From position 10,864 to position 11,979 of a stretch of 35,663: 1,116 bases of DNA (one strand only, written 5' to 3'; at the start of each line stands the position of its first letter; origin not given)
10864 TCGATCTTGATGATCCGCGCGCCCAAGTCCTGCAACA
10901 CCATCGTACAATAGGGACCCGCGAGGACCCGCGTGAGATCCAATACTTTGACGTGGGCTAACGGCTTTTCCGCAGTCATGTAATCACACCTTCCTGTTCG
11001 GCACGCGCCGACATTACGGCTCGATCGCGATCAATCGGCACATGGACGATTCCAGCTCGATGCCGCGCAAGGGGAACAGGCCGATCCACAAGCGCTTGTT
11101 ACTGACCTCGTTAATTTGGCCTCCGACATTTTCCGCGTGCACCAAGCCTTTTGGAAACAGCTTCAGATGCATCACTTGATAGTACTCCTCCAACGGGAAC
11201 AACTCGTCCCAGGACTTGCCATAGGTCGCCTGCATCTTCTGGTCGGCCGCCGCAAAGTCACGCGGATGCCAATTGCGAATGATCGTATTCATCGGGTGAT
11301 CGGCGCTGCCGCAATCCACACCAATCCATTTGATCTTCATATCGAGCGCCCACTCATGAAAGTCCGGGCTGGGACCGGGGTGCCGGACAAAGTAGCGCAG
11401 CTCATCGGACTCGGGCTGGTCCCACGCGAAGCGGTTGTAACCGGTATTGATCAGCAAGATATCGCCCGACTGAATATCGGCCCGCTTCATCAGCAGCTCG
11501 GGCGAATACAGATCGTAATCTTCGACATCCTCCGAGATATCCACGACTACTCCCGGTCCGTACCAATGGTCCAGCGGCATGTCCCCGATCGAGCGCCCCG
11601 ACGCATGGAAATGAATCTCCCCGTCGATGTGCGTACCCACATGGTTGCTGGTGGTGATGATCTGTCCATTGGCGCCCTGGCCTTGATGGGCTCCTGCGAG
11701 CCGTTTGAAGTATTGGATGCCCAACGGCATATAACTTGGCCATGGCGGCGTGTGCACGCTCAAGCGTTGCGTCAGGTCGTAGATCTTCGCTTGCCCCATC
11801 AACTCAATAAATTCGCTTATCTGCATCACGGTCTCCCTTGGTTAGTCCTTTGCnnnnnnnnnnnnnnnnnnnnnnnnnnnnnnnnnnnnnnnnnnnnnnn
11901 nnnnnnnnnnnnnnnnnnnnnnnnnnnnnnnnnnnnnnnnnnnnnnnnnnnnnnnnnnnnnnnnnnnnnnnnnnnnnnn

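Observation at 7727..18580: Mo-hydroxylase + FdrA/DUF1116/DUF2877 + cyclase-hydrolase + CoA-transferase + amidase: candidate undescribed cyclic-ureide to oxalurate/oxamate/oxalate pathway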

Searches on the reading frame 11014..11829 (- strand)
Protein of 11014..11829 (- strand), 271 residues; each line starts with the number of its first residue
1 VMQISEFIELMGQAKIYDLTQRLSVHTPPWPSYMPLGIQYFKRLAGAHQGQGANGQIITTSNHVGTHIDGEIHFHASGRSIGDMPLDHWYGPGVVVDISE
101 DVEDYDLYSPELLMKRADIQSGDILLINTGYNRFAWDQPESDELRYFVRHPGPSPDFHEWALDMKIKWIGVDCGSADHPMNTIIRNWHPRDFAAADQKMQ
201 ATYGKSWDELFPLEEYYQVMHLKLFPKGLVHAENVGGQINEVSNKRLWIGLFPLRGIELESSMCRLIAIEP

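Call 3: search_protein_families(library=pfam, proteins=[window:11014-11829:-])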
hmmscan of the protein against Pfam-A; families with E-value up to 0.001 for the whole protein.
window:11014-11829:- (271 aa): 1 family
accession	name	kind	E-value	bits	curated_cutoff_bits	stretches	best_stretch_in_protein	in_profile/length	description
PF04199.19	Cyclase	-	8.7e-34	117.2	23.1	1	17-178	1-142/142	Putative cyclase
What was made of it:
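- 11014..11826 (-): Cyclase-family metal hydrolase (270 aa), proposed ring-opening barbiturate amidohydrolase. It is the signature gene of the cluster. PF04199 117 bits (call 3).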

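Call 5: search_protein_families(library=ncbifam, proteins=[window:11014-11829:-], max_evalue=0.00001)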
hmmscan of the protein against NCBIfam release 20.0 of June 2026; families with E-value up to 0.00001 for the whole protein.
window:11014-11829:- (271 aa): 1 family
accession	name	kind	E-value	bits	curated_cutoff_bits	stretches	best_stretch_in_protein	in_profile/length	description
TIGR03035.1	trp_arylform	equivalog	4.4e-14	52.9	223.05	1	16-177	2-148/206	arylformamidase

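Call 13: search_solved_structures(query=window:11014-11829:-, max_evalue=0.001)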
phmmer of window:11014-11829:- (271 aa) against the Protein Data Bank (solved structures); distinct sequences matched with E-value up to 0.001: 8.
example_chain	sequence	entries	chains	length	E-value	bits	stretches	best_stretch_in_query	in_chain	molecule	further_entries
4cob_A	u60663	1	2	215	1.5e-10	44.1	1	14-119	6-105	KYNURENINE FORMAMIDASE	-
4cog_A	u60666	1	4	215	4e-09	39.4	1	16-96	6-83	KYNURENINE FORMAMIDASE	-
4co9_A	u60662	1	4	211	2.6e-07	33.5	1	13-103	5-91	KYNURENINE FORMAMIDASE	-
4cz1_A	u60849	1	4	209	3e-07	33.3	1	14-102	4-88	KYNURENINE FORMAMIDASE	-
8f9x_A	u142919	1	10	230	7.2e-06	28.7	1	25-102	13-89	Cyclase family protein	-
5nnb_A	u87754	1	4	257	0.0003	23.4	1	44-163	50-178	isatin hydrolase A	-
5nna_A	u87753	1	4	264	0.00034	23.2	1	44-163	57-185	isatin hydrolase A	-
5nmp_A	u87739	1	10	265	0.00074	22.1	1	12-174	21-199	Isatin hydrolase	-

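Call 37: find_homologous_proteins(query=window:11014-11829:-, max_evalue=1e-10)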
Query window:11014-11829:- (271 aa): 2520 proteins with E <= 1e-10 among 2724 candidates; the best 120 are listed.
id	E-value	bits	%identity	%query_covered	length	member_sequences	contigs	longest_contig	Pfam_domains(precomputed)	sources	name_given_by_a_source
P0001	1.1e-187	640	100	100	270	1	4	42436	PF04199.20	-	-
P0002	7.5e-174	595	90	100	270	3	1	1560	PF04199.20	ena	-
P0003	1.9e-172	590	90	100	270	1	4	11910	PF04199.20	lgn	-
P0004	8.4e-172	588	89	100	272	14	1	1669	PF04199.20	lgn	-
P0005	1.4e-167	574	86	100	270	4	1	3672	PF04199.20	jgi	jgi:arylformamidase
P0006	1.1e-158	545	81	100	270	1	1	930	PF04199.20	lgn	-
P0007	1.1e-158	545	81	100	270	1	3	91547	PF04199.20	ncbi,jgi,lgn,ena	-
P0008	9.7e-158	542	80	100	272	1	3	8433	PF04199.20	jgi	jgi:arylformamidase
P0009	1.5e-157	541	80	100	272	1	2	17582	PF04199.20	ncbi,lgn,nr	ncbi:MAG: cyclase [Candidatus Cloacimonas sp. SDB]|nr:MAG: cyclase [Candidatus Cloacimonas sp. SDB]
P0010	1.8e-157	541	80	100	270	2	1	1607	PF04199.20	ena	-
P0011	3.4e-157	540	80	100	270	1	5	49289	PF04199.20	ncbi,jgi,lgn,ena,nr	ncbi:MAG TPA: cyclase family protein [Spirochaetota bacterium]|nr:cyclase family protein [Spirochaet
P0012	2.1e-156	538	79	100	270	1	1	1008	PF04199.20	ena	-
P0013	1.0e-155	535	49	99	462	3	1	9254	PF04199.20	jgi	jgi:arylformamidase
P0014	1.4e-155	535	80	100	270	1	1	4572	PF04199.20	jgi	-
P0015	2.1e-155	534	80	99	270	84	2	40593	PF04199.20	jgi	-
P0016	2.1e-155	534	79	100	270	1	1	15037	PF04199.20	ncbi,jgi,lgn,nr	ncbi:MAG: cyclase family protein [Spirochaetota bacterium]|jgi:kynurenine formamidase|nr:cyclase fam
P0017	2.5e-155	534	80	99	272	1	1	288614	PF04199.20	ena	-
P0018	3.6e-155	534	50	99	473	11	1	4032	PF04199.20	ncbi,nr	ncbi:MAG: cyclase family protein, partial [Chloroflexi bacterium]|nr:cyclase family protein [Chlorof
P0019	4.8e-155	533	79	100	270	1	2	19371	PF04199.20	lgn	-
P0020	5.1e-155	533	48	98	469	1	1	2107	PF04199.20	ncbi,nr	ncbi:MAG: cyclase family protein, partial [Chloroflexi bacterium]|nr:cyclase family protein [Chlorof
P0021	1.2e-154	532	77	100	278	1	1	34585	PF04199.20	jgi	jgi:kynurenine formamidase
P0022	1.7e-154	531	79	100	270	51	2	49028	PF04199.20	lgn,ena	-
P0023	3.3e-154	530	77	100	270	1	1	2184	PF04199.20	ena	-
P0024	9.6e-154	529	80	100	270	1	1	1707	PF04199.20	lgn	-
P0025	9.8e-154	529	51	99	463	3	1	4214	PF04199.20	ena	-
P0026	2.3e-153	528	78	100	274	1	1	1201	PF04199.20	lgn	-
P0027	2.4e-153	528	77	100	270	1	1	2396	PF04199.20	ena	-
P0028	2.9e-153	527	79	99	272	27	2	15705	PF04199.20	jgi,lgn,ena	-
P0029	3.1e-153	527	78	100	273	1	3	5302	PF04199.20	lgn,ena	-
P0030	4.3e-153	527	79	100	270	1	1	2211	PF04199.20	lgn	-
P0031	5.5e-153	526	79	99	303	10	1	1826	PF04199.20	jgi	jgi:kynurenine formamidase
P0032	7.8e-153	526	79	100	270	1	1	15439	PF04199.20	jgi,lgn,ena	-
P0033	8.6e-153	526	79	99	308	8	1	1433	PF04199.20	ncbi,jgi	jgi:arylformamidase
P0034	9.8e-153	526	77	100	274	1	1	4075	PF04199.20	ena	-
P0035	1.2e-152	525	79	100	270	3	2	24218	PF04199.20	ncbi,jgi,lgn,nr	ncbi:MAG: cyclase family protein [Candidatus Cloacimonetes bacterium]|nr:cyclase family protein [Can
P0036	1.8e-152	525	78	100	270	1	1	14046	PF04199.20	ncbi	-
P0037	3.1e-152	524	51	99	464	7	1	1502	PF04199.20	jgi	jgi:kynurenine formamidase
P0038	4.0e-152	524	48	99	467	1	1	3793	PF04199.20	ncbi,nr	ncbi:MAG TPA: hypothetical protein DCZ69_11370, partial [Syntrophobacteraceae bacterium]|nr:hypothet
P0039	4.7e-152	523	79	100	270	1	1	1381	PF04199.20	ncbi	-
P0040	1.2e-151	522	77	99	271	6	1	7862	PF04199.20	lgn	-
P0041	1.6e-151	522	77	100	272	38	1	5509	PF04199.20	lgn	-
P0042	1.8e-151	521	50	98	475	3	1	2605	PF04199.20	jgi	jgi:kynurenine formamidase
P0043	2.6e-151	521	47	97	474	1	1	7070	PF04199.20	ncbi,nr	ncbi:MAG: cyclase family protein, partial [Chloroflexi bacterium]|nr:cyclase family protein [Chlorof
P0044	3.1e-151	521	76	100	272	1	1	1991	PF04199.20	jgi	jgi:kynurenine formamidase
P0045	3.5e-151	520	77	100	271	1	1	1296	PF04199.20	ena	-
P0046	4.0e-151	520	77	99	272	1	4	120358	PF04199.20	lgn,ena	-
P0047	4.8e-151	520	78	100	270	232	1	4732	PF04199.20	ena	-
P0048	5.0e-151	520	77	100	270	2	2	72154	PF04199.20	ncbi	-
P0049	5.1e-151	520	76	99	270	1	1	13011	PF04199.20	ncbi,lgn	-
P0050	5.1e-151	520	76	100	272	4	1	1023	PF04199.20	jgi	jgi:kynurenine formamidase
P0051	7.4e-151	519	77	100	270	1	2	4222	PF04199.20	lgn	-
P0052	8.0e-151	519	76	100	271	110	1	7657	PF04199.20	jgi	-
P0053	8.0e-151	519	48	98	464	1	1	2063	PF04199.20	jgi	jgi:kynurenine formamidase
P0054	1.7e-150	518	76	100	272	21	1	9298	PF04199.20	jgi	-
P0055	1.8e-150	518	77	99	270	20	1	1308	PF04199.20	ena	-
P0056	2.5e-150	518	77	100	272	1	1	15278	PF04199.20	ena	-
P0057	3.3e-150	517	76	99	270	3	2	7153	PF04199.20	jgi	jgi:arylformamidase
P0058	5.2e-150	517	76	99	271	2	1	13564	PF04199.20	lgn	-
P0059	5.2e-150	517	78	100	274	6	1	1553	PF04199.20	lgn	-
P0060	6.2e-150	516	76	100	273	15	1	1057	PF04199.20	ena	-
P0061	6.5e-150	516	77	99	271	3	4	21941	PF04199.20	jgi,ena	jgi:arylformamidase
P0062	1.0e-149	516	77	100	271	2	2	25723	PF04199.20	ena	-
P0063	2.7e-149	514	77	100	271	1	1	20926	PF04199.20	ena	-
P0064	3.3e-149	514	75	100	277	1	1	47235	PF04199.20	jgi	jgi:arylformamidase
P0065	4.4e-149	514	76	100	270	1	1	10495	PF04199.20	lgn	-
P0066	4.7e-149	514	75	100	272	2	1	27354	PF04199.20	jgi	-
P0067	5.5e-149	513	75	100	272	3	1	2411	PF04199.20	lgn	-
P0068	7.5e-149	513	77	99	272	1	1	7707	PF04199.20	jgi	-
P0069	9.0e-149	513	77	99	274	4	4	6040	PF04199.20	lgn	-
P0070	9.2e-149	513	77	99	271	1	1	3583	PF04199.20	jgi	-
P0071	9.8e-149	512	74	100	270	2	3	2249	PF04199.20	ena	-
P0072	1.2e-148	512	73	99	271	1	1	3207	PF04199.20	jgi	-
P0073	1.4e-148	512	51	99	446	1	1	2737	PF04199.20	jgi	jgi:kynurenine formamidase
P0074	1.4e-148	512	50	97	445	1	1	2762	PF04199.20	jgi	-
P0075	1.5e-148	512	75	100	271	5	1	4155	PF04199.20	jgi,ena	-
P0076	1.7e-148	512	51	99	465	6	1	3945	PF04199.20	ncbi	-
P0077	1.8e-148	512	77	100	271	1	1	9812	PF04199.20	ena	-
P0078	2.1e-148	511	74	100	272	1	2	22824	PF04199.20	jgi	jgi:kynurenine formamidase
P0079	2.3e-148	511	74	100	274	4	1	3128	PF04199.20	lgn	-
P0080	3.1e-148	511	50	99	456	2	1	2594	PF04199.20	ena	-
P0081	3.6e-148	511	73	100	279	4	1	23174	PF04199.20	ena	-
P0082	4.3e-148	510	75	99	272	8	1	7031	PF04199.20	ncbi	-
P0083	4.8e-148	510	77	100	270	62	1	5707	PF04199.20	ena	-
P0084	5.3e-148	510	73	100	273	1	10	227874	PF04199.20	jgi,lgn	jgi:kynurenine formamidase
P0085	5.9e-148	510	75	100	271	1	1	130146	PF04199.20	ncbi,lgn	-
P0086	6.3e-148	510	74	99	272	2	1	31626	PF04199.20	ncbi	ncbi:cyclase family protein [Bacteroidota bacterium]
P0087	6.4e-148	510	76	99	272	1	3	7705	PF04199.20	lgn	-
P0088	6.4e-148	510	75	100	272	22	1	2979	PF04199.20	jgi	jgi:arylformamidase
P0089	9.0e-148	509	76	99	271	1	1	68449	PF04199.20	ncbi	-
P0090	1.3e-147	509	74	99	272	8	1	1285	PF04199.20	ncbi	-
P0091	1.5e-147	509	74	100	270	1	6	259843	PF04199.20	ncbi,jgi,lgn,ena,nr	ncbi:MAG TPA: cyclase [Elusimicrobia bacterium]|nr:cyclase [Elusimicrobiota bacterium] HBT61640.1 cy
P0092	1.7e-147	508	74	100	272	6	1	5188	PF04199.20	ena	-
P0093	2.1e-147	508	75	100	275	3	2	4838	PF04199.20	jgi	jgi:arylformamidase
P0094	4.1e-147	507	74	100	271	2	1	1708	PF04199.20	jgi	jgi:arylformamidase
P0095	4.4e-147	507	74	99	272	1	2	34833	PF04199.20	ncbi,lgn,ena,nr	ncbi:MAG: cyclase family protein [Candidatus Cloacimonetes bacterium]|nr:cyclase family protein [Can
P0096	4.4e-147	507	74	99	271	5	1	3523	PF04199.20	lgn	-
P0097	4.7e-147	507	75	100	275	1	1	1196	PF04199.20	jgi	jgi:arylformamidase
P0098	4.7e-147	507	74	100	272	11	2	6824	PF04199.20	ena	-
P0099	4.8e-147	507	74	100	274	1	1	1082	PF04199.20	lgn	-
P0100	4.9e-147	507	75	99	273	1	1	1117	PF04199.20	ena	-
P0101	5.0e-147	507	77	100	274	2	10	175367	PF04199.20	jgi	jgi:kynurenine formamidase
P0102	6.9e-147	506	74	100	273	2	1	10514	PF04199.20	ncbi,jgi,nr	ncbi:MAG: cyclase family protein [Candidatus Eisenbacteria bacterium]|jgi:kynurenine formamidase|nr:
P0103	7.0e-147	506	74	100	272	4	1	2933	PF04199.20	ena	-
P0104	7.1e-147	506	51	99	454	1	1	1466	PF04199.20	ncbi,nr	ncbi:MAG: cyclase family protein, partial [Anaerolineaceae bacterium]|nr:cyclase family protein [Ana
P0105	7.2e-147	506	73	99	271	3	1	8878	PF04199.20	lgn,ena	-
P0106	9.4e-147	506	75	100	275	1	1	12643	PF04199.20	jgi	jgi:kynurenine formamidase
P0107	1.0e-146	506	75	100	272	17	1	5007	PF04199.20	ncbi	-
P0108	1.1e-146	506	75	100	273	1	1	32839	PF04199.20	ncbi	ncbi:MAG: cyclase family protein [Pseudomonadota bacterium]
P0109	1.2e-146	506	75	100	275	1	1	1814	PF04199.20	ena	-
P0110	1.3e-146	505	75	100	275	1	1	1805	PF04199.20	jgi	jgi:kynurenine formamidase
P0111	1.4e-146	505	73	99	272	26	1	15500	PF04199.20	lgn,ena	-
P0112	1.4e-146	505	74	100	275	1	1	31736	PF04199.20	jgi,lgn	jgi:arylformamidase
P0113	1.5e-146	505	73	99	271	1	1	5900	PF04199.20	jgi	-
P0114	1.5e-146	505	74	100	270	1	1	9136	PF04199.20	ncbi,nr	ncbi:MAG: cyclase family protein [Elusimicrobia bacterium]|nr:cyclase family protein [Elusimicrobiot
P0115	2.0e-146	505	73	100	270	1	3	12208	PF04199.20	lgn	-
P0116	2.0e-146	505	74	100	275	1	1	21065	PF04199.20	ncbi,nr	ncbi:MAG: cyclase family protein [Ignavibacteriaceae bacterium]|nr:cyclase family protein [Ignavibac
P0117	2.0e-146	505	74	99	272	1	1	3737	PF04199.20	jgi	-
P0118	2.2e-146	505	75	100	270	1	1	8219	PF04199.20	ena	-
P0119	2.3e-146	505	75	100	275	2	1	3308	PF04199.20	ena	-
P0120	2.4e-146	505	75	100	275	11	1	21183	PF04199.20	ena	-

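Call 38: find_encoding_contigs(protein=P0001, flank=10000, max_places=4)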
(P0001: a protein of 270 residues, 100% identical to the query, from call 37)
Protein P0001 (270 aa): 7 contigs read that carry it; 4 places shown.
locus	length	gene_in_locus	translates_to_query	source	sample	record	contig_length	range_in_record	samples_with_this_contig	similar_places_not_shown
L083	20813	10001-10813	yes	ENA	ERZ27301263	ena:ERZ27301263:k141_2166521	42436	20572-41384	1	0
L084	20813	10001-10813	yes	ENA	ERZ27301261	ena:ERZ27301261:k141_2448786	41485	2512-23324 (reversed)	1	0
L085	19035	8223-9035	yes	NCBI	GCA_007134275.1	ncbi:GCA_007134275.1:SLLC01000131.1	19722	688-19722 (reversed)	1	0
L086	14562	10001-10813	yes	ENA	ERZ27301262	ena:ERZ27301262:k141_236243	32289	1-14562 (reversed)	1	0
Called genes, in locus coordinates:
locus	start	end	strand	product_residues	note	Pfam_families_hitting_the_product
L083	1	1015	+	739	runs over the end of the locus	PF00133:tRNA-synt_1, PF01406:tRNA-synt_1e, PF09334:tRNA-synt_1g, PF00133:tRNA-synt_1, PF19303:Anticodon_3, PF01588:tRNA_bind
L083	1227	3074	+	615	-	PF03130:HEAT_PBS (weak), PF13646:HEAT_2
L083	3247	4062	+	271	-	PF00941:FAD_binding_5, PF03450:CO_deh_flav_C (weak)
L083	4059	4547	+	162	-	PF00111:Fer2 (weak), PF01799:Fer2_2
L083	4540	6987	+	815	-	PF01315:Ald_Xan_dh_C, PF02738:MoCoBD_1, PF20256:MoCoBD_2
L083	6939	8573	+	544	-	PF27530:HMA_AllF_N, PF02629:CoA_binding (faint), PF13607:Succ_CoA_lig (weak), PF00549:Ligase_CoA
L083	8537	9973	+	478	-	PF06545:AllG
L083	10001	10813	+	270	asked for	PF04199:Cyclase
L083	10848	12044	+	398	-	PF02515:CoA_transf_3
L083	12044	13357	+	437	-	PF01425:Amidase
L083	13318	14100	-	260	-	PF11392:AllH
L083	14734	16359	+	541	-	PF00082:Peptidase_S8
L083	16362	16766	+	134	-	-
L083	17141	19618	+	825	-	PF00082:Peptidase_S8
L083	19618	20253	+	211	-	-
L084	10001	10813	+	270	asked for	PF04199:Cyclase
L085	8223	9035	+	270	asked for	PF04199:Cyclase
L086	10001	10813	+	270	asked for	PF04199:Cyclase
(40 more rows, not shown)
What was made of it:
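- Checked: Independent gene calls on four other contigs that carry the identical cluster agree (call 38).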

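Call 39: find_encoding_contigs(protein=P0013, flank=10000, max_places=3)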
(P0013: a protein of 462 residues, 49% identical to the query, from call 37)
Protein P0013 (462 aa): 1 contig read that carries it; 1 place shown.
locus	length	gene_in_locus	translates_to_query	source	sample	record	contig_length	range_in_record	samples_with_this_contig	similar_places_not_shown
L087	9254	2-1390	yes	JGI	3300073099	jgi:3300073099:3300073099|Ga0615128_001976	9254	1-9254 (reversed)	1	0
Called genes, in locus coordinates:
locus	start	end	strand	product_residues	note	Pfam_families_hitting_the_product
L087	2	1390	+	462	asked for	PF04199:Cyclase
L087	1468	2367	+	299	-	PF00941:FAD_binding_5, PF03450:CO_deh_flav_C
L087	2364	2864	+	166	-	PF00111:Fer2, PF13085:Fer2_3 (weak), PF01799:Fer2_2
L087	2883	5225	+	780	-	PF01315:Ald_Xan_dh_C, PF02738:MoCoBD_1, PF20256:MoCoBD_2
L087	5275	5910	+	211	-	PF06240:COXG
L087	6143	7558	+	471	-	PF00860:Xan_ur_permease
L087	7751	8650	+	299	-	PF00941:FAD_binding_5, PF03450:CO_deh_flav_C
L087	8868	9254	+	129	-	?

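Call 40: find_encoding_contigs(protein=P0043, flank=10000, max_places=3)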
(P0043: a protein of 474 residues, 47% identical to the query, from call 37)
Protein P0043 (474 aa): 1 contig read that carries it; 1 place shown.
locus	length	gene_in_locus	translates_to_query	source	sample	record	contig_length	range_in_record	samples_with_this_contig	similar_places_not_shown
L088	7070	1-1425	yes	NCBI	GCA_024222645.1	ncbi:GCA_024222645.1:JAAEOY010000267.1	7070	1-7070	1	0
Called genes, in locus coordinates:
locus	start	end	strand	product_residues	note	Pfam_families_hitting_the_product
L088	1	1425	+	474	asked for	PF04199:Cyclase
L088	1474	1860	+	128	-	PF13366:PDDEXK_3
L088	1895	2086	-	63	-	-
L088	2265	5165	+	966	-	PF03704:BTAD, PF00515:TPR_1 (faint), PF07719:TPR_2 (faint), PF00931:NB-ARC, PF13424:TPR_12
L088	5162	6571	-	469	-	-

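Call 42: find_encoding_contigs(protein=P0011, flank=10000, max_places=1)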
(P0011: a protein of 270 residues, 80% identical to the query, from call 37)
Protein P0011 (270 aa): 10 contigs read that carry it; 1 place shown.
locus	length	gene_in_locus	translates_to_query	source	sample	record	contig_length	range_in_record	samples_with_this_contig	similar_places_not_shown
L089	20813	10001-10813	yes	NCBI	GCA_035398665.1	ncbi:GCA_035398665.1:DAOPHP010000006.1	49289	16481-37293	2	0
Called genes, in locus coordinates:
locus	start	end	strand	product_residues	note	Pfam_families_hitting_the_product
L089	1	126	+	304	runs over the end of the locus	PF04055:Radical_SAM, PF06968:BATS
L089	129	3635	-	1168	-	PF08471:Ribonuc_red_2_N, PF02867:Ribonuc_red_lgC, PF12637:TSCPD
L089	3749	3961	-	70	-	-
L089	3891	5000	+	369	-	PF01368:DHH (weak)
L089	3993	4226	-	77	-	-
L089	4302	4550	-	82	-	-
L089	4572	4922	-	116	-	-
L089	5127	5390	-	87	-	-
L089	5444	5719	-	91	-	-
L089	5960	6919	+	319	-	PF11392:AllH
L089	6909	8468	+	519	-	PF27530:HMA_AllF_N, PF02629:CoA_binding (faint), PF13607:Succ_CoA_lig, PF00549:Ligase_CoA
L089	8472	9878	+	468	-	PF06545:AllG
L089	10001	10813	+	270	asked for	PF04199:Cyclase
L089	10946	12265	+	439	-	PF01425:Amidase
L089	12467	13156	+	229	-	-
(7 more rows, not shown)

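Call 43: find_encoding_contigs(protein=P0108, flank=10000, max_places=1)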
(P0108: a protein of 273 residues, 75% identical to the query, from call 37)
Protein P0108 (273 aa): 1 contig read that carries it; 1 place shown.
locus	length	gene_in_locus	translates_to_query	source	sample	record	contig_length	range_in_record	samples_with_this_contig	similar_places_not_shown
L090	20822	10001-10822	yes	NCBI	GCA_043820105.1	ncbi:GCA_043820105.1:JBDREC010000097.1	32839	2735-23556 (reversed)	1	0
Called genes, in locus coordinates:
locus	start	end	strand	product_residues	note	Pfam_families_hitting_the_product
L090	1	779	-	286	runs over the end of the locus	PF00126:HTH_1, PF03466:LysR_substrate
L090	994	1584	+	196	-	-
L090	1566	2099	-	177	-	PF00860:Xan_ur_permease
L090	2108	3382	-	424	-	-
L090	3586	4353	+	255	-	-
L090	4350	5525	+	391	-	PF00108:Thiolase_N, PF22691:Thiolase_C_1, PF02803:Thiolase_C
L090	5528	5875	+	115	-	PF01796:OB_ChsH2_C (weak)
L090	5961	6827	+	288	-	PF11392:AllH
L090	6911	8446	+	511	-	PF27530:HMA_AllF_N, PF02629:CoA_binding (weak), PF00549:Ligase_CoA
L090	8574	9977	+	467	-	PF06545:AllG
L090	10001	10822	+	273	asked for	PF04199:Cyclase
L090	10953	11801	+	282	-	PF00941:FAD_binding_5, PF03450:CO_deh_flav_C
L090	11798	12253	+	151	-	PF00111:Fer2 (weak), PF13085:Fer2_3 (weak), PF01799:Fer2_2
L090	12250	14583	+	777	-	PF01315:Ald_Xan_dh_C, PF02738:MoCoBD_1, PF20256:MoCoBD_2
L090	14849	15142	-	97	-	PF16842:RRM_occluded (faint), PF00076:RRM_1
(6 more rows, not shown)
